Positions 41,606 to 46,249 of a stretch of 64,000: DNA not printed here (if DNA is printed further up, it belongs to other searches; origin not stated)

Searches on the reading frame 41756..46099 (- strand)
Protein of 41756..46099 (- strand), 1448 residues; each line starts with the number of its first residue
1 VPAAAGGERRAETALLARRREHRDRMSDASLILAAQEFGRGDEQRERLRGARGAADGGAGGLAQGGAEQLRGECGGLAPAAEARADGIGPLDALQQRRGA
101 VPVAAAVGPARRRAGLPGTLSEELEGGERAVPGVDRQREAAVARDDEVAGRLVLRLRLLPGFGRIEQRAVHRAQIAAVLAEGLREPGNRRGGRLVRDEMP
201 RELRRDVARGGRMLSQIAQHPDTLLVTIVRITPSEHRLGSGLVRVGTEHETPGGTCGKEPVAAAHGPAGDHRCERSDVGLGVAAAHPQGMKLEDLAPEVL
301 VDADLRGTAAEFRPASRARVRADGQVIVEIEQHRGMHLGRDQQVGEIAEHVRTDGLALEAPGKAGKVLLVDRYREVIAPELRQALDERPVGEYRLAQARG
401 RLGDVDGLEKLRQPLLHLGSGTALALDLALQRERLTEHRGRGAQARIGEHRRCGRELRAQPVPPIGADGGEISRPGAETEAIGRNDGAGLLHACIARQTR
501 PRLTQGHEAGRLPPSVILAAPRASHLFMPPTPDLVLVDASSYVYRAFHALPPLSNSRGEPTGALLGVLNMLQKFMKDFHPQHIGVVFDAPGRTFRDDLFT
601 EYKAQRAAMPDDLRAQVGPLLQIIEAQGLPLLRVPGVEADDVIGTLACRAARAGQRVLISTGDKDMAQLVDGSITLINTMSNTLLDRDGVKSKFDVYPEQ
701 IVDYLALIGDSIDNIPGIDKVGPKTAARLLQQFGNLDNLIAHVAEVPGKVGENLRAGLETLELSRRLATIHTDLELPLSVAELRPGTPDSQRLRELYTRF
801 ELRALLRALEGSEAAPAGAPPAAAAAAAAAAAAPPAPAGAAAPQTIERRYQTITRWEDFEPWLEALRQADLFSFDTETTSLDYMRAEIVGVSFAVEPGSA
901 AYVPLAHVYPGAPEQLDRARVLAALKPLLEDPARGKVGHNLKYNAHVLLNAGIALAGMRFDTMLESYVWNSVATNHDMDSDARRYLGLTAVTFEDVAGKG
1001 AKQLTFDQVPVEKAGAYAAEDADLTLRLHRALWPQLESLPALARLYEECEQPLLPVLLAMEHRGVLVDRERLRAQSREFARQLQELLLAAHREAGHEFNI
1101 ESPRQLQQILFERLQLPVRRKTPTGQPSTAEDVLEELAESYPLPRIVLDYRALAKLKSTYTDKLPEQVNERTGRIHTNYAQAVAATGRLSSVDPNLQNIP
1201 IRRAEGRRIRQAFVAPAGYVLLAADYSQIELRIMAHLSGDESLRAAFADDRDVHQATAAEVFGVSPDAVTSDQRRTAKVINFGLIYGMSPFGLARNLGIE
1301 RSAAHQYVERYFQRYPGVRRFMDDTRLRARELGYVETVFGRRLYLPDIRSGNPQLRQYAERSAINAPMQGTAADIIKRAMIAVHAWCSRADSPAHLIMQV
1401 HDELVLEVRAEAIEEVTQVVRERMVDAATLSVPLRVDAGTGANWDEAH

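Call 65: search_protein_families(library=pfam, proteins=[window:41756-46099:-], max_evalue=0.00001)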
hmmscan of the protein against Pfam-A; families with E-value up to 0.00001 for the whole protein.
window:41756-46099:- (1448 aa): 5 families
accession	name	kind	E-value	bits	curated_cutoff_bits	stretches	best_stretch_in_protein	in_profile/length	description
PF00476.26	DNA_pol_A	-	3.3e-160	533.6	34.3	1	1070-1446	2-381/381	DNA polymerase family A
PF02739.22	5_3_exonuc_N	-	3e-53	180.3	34.3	1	534-694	2-163/164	5'-3' exonuclease, N-terminal resolvase-like domain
PF01367.25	5_3_exonuc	-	1.3e-31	109.4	40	1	696-790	1-96/97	5'-3' exonuclease, C-terminal SAM fold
PF01612.26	DNA_pol_A_exo1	-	3.5e-30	105.5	23.6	1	850-1037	1-173/173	3'-5' exonuclease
PF22619.2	DNA_polI_exo1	-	2.8e-10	40.6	27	1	919-1004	38-119/140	DNA polymerase I, ribonuclease H-like domain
